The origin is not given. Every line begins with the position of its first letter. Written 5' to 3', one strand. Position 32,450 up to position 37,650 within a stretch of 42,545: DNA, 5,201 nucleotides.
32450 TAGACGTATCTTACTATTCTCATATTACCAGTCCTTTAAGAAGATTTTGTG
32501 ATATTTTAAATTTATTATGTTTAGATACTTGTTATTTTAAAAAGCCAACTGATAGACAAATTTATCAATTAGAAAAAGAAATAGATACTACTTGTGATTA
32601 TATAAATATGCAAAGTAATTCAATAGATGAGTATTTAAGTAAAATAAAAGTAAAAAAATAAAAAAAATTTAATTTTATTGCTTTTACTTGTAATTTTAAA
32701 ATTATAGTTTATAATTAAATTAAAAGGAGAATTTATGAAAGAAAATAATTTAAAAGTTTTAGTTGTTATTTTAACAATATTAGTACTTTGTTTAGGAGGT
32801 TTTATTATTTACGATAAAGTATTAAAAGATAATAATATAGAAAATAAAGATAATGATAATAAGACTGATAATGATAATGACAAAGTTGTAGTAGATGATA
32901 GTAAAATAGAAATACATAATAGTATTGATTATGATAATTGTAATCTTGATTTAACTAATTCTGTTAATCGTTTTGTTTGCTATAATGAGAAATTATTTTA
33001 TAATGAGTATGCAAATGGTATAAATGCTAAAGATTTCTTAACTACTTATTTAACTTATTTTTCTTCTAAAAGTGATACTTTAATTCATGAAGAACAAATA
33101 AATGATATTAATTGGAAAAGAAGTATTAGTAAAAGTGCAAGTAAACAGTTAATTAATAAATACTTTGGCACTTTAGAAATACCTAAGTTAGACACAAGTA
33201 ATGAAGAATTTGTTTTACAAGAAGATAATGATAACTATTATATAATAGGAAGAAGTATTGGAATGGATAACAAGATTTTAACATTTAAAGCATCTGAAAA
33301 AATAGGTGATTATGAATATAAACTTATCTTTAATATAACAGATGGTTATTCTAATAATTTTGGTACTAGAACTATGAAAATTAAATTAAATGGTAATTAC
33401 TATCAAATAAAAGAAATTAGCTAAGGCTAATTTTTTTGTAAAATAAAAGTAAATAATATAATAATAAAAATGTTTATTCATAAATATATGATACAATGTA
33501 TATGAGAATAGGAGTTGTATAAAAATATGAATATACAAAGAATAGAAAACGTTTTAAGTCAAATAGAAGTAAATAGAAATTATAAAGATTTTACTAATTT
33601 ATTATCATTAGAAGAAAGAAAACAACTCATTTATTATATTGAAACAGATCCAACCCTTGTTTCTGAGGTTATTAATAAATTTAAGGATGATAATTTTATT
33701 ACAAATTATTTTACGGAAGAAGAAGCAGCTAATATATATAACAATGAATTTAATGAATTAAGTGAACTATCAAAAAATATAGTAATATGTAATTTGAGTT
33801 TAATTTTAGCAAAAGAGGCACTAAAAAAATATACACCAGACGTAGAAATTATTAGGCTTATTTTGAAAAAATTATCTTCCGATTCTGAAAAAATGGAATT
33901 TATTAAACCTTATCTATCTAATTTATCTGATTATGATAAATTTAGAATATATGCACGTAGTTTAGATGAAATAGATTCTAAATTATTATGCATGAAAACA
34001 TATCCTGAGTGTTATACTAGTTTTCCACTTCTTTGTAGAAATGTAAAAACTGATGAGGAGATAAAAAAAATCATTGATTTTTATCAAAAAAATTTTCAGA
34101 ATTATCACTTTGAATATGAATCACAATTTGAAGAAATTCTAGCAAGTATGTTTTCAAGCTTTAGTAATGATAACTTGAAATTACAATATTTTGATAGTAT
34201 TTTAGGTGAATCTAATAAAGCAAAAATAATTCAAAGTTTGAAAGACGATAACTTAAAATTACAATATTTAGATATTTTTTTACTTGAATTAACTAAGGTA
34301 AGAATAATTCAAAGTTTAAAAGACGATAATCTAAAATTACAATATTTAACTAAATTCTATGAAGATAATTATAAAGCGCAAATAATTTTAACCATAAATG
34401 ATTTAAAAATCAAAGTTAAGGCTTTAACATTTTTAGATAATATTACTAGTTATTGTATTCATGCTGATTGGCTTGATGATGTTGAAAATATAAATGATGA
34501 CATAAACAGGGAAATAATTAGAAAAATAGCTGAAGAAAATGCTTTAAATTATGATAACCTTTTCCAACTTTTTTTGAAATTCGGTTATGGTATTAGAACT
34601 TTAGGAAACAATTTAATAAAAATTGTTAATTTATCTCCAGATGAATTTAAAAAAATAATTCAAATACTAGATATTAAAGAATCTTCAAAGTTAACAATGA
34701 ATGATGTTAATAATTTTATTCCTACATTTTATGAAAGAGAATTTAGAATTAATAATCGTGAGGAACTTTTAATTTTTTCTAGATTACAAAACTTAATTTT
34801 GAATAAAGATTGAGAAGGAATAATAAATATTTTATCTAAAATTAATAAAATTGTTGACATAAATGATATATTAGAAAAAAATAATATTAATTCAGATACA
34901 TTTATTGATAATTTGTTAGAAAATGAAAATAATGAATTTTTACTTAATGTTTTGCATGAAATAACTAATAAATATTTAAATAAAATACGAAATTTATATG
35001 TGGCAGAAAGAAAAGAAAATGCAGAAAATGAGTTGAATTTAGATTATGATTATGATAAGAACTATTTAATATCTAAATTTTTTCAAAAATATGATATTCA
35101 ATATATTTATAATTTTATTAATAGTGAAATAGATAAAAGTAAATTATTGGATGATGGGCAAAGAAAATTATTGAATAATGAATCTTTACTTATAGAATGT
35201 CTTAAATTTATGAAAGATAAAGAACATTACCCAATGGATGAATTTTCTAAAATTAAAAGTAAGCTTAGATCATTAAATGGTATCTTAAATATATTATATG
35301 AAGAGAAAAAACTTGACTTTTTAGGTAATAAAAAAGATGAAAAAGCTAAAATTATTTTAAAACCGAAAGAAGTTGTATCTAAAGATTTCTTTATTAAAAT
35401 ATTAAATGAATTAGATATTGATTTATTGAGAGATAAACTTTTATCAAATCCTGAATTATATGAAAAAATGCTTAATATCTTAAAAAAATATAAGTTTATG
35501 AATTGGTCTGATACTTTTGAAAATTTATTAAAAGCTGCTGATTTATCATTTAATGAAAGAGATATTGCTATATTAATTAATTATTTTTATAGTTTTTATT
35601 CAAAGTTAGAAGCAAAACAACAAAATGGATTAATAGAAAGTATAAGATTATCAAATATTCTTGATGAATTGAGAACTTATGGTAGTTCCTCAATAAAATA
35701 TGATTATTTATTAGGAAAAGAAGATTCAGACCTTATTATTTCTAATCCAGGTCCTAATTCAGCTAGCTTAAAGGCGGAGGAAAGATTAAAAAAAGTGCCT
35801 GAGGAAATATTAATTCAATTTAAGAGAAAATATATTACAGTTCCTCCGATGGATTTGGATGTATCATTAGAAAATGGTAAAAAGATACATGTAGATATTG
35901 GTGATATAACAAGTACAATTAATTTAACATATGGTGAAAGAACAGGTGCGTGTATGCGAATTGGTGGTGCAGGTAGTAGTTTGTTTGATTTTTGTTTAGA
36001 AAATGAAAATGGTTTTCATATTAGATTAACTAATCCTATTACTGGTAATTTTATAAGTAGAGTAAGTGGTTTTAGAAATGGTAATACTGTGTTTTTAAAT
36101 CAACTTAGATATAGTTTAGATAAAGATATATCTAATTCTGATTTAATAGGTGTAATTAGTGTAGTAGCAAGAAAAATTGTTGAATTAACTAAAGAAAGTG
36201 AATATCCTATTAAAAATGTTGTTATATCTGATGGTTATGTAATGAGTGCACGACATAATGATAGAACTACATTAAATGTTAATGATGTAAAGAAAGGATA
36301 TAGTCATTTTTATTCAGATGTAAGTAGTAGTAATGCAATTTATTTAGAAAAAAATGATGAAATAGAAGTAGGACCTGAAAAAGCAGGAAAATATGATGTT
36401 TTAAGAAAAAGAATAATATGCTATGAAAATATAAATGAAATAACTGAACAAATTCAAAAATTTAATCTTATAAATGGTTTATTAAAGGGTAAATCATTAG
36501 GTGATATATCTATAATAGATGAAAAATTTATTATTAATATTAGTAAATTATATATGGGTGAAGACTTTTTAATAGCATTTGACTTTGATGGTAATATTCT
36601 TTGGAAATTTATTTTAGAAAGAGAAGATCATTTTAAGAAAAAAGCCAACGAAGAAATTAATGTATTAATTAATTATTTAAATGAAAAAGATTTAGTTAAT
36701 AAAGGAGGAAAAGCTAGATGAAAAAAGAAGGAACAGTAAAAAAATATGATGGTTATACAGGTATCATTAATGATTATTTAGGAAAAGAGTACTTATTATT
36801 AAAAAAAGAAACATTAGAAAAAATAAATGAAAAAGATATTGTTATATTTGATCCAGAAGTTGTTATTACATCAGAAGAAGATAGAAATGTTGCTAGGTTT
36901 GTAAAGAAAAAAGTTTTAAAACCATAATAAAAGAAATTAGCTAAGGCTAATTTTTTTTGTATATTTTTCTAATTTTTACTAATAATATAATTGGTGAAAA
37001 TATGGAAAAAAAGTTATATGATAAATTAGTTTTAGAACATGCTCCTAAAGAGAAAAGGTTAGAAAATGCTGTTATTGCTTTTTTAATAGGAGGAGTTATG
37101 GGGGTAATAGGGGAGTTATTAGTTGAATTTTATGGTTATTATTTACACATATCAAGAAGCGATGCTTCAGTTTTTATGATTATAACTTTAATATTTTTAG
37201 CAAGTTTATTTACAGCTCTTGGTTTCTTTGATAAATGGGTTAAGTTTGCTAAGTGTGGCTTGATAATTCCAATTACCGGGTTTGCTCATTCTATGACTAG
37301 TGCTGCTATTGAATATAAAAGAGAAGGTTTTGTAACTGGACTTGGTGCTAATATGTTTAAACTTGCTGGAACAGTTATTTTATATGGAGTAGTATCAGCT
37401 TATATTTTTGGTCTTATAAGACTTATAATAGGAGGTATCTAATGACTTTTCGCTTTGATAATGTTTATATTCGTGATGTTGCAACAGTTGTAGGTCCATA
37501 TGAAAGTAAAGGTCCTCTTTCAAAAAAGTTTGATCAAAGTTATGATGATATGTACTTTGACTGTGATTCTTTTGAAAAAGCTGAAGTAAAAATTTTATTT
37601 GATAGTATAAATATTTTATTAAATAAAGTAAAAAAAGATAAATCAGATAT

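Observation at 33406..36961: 3.5-kb three-ORF cassette bracketed by a 32-nt perfect direct repeat, inserted between a membrane-protein gene and spoVAC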

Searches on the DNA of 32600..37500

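Call 103: search_rna_families(source=window, start=32600, end=37500, threshold=evalue, max_evalue=1)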
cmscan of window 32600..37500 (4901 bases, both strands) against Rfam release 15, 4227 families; matches with E-value up to 1: 0.
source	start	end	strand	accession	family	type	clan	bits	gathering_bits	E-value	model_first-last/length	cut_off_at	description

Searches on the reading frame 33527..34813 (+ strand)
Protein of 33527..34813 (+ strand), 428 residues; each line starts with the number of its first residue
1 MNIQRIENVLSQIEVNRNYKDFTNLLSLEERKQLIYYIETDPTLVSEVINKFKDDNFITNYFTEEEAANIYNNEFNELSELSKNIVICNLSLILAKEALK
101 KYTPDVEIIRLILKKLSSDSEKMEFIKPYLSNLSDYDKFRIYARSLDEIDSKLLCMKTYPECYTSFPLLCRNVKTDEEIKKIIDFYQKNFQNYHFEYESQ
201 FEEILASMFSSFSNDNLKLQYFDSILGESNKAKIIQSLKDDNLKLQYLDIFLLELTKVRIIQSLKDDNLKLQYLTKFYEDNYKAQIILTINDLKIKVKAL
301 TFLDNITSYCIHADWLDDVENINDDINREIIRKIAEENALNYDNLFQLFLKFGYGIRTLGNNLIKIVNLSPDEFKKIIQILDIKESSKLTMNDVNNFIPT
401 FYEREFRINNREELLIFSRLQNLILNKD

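Call 7: search_protein_families(library=pfam, proteins=[window:33527-34810:+], max_evalue=1)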
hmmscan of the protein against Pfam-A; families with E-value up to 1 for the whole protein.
window:33527-34810:+ (428 aa): 0 families

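Call 8: search_protein_families(library=padloc, proteins=[window:33527-34810:+], max_evalue=1)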
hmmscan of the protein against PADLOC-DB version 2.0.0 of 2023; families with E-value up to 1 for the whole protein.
window:33527-34810:+ (428 aa): 0 families

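Call 9: search_protein_families(library=ncbifam, proteins=[window:33527-34810:+], max_evalue=1)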
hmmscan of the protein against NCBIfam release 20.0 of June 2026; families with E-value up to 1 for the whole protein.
window:33527-34810:+ (428 aa): 1 family
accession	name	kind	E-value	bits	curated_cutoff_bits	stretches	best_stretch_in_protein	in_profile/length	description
NF007816.0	PRK10525.1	equivalog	0.11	11.6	511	1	16-67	245-296/318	cytochrome o ubiquinol oxidase subunit II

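Call 99: list_cluster_members(proteins=[P0122, window:33527-34813:+, P0001])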
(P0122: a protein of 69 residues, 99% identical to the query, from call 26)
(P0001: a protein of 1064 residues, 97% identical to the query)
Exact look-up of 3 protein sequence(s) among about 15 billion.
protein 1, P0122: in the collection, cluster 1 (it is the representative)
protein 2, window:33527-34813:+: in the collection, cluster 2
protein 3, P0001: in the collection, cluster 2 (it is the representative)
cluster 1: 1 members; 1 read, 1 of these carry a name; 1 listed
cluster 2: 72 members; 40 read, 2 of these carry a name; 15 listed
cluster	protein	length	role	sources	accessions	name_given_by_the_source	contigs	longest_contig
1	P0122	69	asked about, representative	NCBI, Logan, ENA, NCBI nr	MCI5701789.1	MAG: hypothetical protein MR266_03400 [Erysipelotrichaceae bacterium] | hypothetical protein [Erysipelotrichaceae bacterium]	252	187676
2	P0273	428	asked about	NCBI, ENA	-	-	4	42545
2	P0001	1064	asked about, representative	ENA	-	-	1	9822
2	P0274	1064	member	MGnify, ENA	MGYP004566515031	FL=1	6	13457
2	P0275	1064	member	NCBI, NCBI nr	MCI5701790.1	MAG: hypothetical protein MR266_03405 [Erysipelotrichaceae bacterium] | hypothetical protein [Erysipelotrichaceae bacterium]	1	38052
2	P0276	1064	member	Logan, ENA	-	-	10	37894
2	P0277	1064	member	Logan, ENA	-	-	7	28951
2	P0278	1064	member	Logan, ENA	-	-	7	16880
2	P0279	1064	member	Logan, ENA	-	-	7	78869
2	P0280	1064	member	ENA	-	-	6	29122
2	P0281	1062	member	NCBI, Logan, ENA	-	-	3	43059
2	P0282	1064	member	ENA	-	-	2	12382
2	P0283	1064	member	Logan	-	-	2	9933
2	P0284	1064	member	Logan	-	-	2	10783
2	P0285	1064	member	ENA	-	-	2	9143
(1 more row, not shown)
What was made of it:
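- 34811..34813 (+): In-frame TGA nonsense codon. Relatives have AGA (Arg) or AAG (Lys) here. The truncated form was seen on 4 contigs, against many contigs with the intact 1,064-aa form (call 99).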

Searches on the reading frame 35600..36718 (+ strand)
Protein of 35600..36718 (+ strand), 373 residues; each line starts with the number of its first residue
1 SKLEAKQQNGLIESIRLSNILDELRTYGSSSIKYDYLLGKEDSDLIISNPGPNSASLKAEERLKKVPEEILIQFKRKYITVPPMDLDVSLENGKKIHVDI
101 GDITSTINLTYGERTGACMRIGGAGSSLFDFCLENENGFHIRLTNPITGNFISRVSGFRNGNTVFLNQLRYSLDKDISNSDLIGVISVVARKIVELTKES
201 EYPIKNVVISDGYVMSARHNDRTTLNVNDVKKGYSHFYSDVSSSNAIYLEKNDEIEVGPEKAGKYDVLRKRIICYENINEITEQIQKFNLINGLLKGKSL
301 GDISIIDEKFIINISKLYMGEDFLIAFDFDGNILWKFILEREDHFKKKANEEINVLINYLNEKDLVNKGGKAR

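Call 61: search_dna_similar(query=window:35600-36718:+, collection=phages, mode=protein, max_evalue=0.001)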
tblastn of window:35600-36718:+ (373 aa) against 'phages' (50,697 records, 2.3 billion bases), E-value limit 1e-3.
No match.

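Call 62: search_dna_similar(query=window:35600-36718:+, collection=plasmids, mode=protein, max_evalue=0.001)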
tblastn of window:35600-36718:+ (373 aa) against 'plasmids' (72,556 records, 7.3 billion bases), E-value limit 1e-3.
No match.

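Call 80: search_protein_representatives(alignment_id=A6)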
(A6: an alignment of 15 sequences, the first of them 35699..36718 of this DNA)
Query: 15 sequences, 340 profile positions. Proteins with E-value up to 0.001 (for the whole library): 694; up to 1e-10: 521; up to 1e-30: 319. The best 150 are listed.
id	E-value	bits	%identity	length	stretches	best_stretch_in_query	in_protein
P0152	3.7e-154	529.2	-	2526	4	1-257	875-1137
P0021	6.7e-150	515.2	-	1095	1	1-335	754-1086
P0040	1.6e-147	507.3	-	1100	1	1-333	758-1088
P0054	6.0e-142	489.0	-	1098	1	1-335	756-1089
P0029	3.5e-141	486.5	-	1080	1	1-338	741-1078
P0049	4.2e-141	486.3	-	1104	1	1-335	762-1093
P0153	2.8e-139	480.3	-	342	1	3-334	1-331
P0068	6.8e-138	475.7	-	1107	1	1-334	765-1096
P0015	1.2e-137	474.9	-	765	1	1-336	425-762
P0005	5.1e-137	472.8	-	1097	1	1-338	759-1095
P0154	1.1e-136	471.8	-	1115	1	1-332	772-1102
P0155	7.3e-136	469.0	-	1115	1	2-330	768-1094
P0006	3.4e-135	466.8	-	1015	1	1-328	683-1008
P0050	4.1e-135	466.6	-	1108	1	1-334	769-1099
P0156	2.1e-133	461.0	-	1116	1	2-337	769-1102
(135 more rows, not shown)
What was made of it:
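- The C-terminal domain profile finds 694 clusters, and the domain is C-terminal in the listed full-length (1,000-2,000 aa) proteins (call 80).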

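Call 82: search_solved_structures(query=A6, max_evalue=10, show_alignments=2)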
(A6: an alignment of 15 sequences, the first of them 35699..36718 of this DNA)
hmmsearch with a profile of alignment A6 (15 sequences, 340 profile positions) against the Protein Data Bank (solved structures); distinct sequences matched with E-value up to 10: 3.
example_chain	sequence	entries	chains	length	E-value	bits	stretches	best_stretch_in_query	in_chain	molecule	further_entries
5h3w_A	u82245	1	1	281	0.13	14.4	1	222-291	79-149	Fibronectin/fibrinogen binding protein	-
5h3w_B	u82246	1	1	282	0.14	14.3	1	222-291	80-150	Fibronectin/fibrinogen binding protein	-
9ki1_a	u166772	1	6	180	1.5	10.9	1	75-127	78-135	Baseplate protein gp48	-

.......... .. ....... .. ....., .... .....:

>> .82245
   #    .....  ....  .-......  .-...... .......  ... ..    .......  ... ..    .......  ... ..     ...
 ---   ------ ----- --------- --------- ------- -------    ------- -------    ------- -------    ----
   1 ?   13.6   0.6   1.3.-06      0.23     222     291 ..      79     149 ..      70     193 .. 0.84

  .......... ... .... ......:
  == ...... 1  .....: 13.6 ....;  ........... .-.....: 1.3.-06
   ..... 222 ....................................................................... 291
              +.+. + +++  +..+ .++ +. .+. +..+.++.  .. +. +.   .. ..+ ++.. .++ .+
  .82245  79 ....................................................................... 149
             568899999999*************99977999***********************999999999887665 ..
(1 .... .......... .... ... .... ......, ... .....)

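Call 90: find_related_loci(query=A6, collection=viral_contigs, flank=6000)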
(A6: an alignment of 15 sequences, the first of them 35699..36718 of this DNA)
Query A6 (340 aa) in viral_contigs; peptide patterns used: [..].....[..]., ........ (x = any residue, [..] = any of these).
33 stretches matched a pattern, but none encodes a relative of the query by tblastn (E <= 1e-3).
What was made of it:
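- The pair is absent from phage, plasmid and IMG/VR data (calls 61, 62, 90). The pair is absent from mobile elements (calls 61, 62, 90).
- Tried and rejected: Searches of phage, plasmid and IMG/VR collections for the C-terminal domain found nothing (calls 61, 62, 90).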

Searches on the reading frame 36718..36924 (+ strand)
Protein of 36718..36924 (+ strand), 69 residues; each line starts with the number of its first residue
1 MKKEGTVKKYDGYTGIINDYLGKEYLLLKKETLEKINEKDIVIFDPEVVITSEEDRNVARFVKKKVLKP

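Call 7: search_protein_families(library=pfam, proteins=[window:36718-36924:+], max_evalue=1)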
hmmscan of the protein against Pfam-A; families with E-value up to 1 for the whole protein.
window:36718-36924:+ (69 aa): 1 family
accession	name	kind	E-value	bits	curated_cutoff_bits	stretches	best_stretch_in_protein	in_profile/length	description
PF13929.11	mRNA_stabil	-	0.0029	17.1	25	1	20-65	93-138/286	mRNA stabilisation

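Call 8: search_protein_families(library=padloc, proteins=[window:36718-36924:+], max_evalue=1)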
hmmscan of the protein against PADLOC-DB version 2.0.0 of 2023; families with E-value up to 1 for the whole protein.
window:36718-36924:+ (69 aa): 0 families

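Call 9: search_protein_families(library=ncbifam, proteins=[window:36718-36924:+], max_evalue=1)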
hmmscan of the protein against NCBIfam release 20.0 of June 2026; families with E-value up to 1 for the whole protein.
window:36718-36924:+ (69 aa): 0 families

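Call 26: find_homologous_proteins(query=window:36718-36924:+)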
Query window:36718-36924:+ (69 aa): 24 proteins with E <= 0.001 among 24 candidates.
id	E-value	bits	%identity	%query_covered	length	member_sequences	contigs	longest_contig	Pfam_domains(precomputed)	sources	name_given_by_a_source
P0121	4.9e-36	139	100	100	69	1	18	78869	-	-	-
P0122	4.1e-35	136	99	100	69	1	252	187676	-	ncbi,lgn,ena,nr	ncbi:MAG: hypothetical protein MR266_03400 [Erysipelotrichaceae bacterium]|nr:hypothetical protein [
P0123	1.5e-34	134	97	100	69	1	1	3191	-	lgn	-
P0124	2.0e-34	134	97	100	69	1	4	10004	-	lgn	-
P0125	2.1e-34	133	97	100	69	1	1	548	-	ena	-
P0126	3.2e-34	133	97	100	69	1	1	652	-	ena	-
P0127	5.2e-34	132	97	100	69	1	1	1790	-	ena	-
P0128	6.4e-34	132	94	100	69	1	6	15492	-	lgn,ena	-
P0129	2.9e-33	130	93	100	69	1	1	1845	-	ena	-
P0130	8.5e-33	128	93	100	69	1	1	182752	-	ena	-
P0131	3.6e-29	117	87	100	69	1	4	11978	-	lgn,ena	-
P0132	6.1e-29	116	87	99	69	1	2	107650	-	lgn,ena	-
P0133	8.1e-28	113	80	100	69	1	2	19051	-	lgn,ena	-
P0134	1.5e-27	112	78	100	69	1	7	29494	-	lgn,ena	-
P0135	5.0e-27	110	84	99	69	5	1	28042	-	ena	-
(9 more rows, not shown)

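Call 66: predict_structure(alignment_id=A5)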
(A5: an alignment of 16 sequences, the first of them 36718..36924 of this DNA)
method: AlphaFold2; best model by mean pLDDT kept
length: 69 residues; sequences in the alignment: 16
mean_pLDDT: 92.9   pTM: 0.77
mean pLDDT of the five models: 92.9, 92.2, 91.6, 90.8, 90.1
residues with pLDDT >= 90: 57; 70-90: 10; 50-70: 2; < 50: 0
segments of 3 or more residues with pLDDT < 50: none
pLDDT, mean of each block of 10 residues (from residue 1): 95 96 96 95 95 89 83
secondary structure, 60 per line:
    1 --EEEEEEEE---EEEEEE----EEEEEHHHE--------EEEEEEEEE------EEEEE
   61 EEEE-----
elements in order: E3-10 E14-19 E24-28 E41-49 E56-64
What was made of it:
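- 36718..36927 (+): 69-aa cold-shock-domain-like (OB-fold) protein gene. Its ATG overlaps the large gene's TGA (ATGA). AlphaFold2 pLDDT 92.9 with five strands (call 66).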

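Call 68: fold_search(model_id=the predicted structure, library=pdb)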
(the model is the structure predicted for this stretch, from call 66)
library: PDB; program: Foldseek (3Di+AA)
matches with E <= 10: 1020; with E <= 0.001: 3
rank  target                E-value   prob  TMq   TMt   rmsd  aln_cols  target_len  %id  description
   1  2k5n_MODEL_1_A        6.3e-04  1.00  0.77  0.72   2.8        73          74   20  Solution NMR Structure of the N-Terminal Domain of Protein ECA1580 from Erwinia carotovora, Northeast Structur (released 2008-08-19)
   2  7zhh_A                6.7e-04  1.00  0.67  0.24   3.7        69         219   25  Complex structure of drosophila Unr CSD789 and a poly(A) RNA sequence (released 2022-12-07)
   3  1hzb_A                9.4e-04  1.00  0.68  0.71   2.6        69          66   20  BACILLUS CALDOLYTICUS COLD-SHOCK PROTEIN MUTANTS TO STUDY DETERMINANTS OF PROTEIN STABILITY (released 2001-11-07)
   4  3aqq_A                1.2e-03  1.00  0.80  0.57   2.8        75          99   19  Crystal structure of human CRHSP-24 (released 2010-12-22)
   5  5jx4_B                1.2e-03  1.00  0.70  0.73   2.4        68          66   20  Crystal structure of E36-G37del mutant of the Bacillus caldolyticus cold shock protein. (released 2017-05-10)
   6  2l15_MODEL_1_A        1.2e-03  1.00  0.79  0.78   2.0        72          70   19  Solution Structure of Cold Shock Protein CspA Using Combined NMR and CS-Rosetta method (released 2010-09-15)
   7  1mjc                  1.7e-03  1.00  0.75  0.75   2.4        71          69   20  CRYSTAL STRUCTURE OF CSPA, THE MAJOR COLD SHOCK PROTEIN OF ESCHERICHIA COLI (released 1994-06-22)
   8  1hz9_A                1.7e-03  1.00  0.66  0.69   2.9        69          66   19  BACILLUS CALDOLYTICUS COLD-SHOCK PROTEIN MUTANTS TO STUDY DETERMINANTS OF PROTEIN STABILITY (released 2001-11-07)
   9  4qqb_X                1.9e-03  1.00  0.71  0.69   3.1        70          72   16  Structural basis for the assembly of the SXL-UNR translation regulatory complex (released 2014-09-03)
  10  1hza_A                2.2e-03  1.00  0.70  0.72   2.6        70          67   20  BACILLUS CALDOLYTICUS COLD-SHOCK PROTEIN MUTANTS TO STUDY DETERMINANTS OF PROTEIN STABILITY (released 2001-11-07)
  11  3i2z_A                2.3e-03  1.00  0.74  0.72   3.0        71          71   20  Structure of cold shock protein E from Salmonella typhimurium (released 2009-12-22)
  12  3aqq_C                2.4e-03  1.00  0.78  0.57   3.2        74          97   18  Crystal structure of human CRHSP-24 (released 2010-12-22)
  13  5jx4_A                2.4e-03  1.00  0.72  0.76   2.6        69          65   20  Crystal structure of E36-G37del mutant of the Bacillus caldolyticus cold shock protein. (released 2017-05-10)
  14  6y96_MODEL_1_A        2.4e-03  1.00  0.70  0.53   3.4        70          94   26  solution structure of cold-shock domain 9 of drosophila Upstream of N-Ras (Unr) (released 2020-07-29)
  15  3i2z_B                2.6e-03  1.00  0.72  0.74   2.6        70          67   18  Structure of cold shock protein E from Salmonella typhimurium (released 2009-12-22)
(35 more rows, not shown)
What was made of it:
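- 36718..36927 (+): Foldseek matches CspA, CspB and Unr CSDs with TM 0.66-0.8 and probability 1.0 (call 68).
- On Cold-shock domain: CspA and CspB matches with TM 0.66-0.8 and probability 1.0 (calls 66, 68).
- Closest known: Cold-shock proteins. Same: Five-stranded beta-barrel of the same size, with TM 0.66-0.8 (calls 66, 68).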
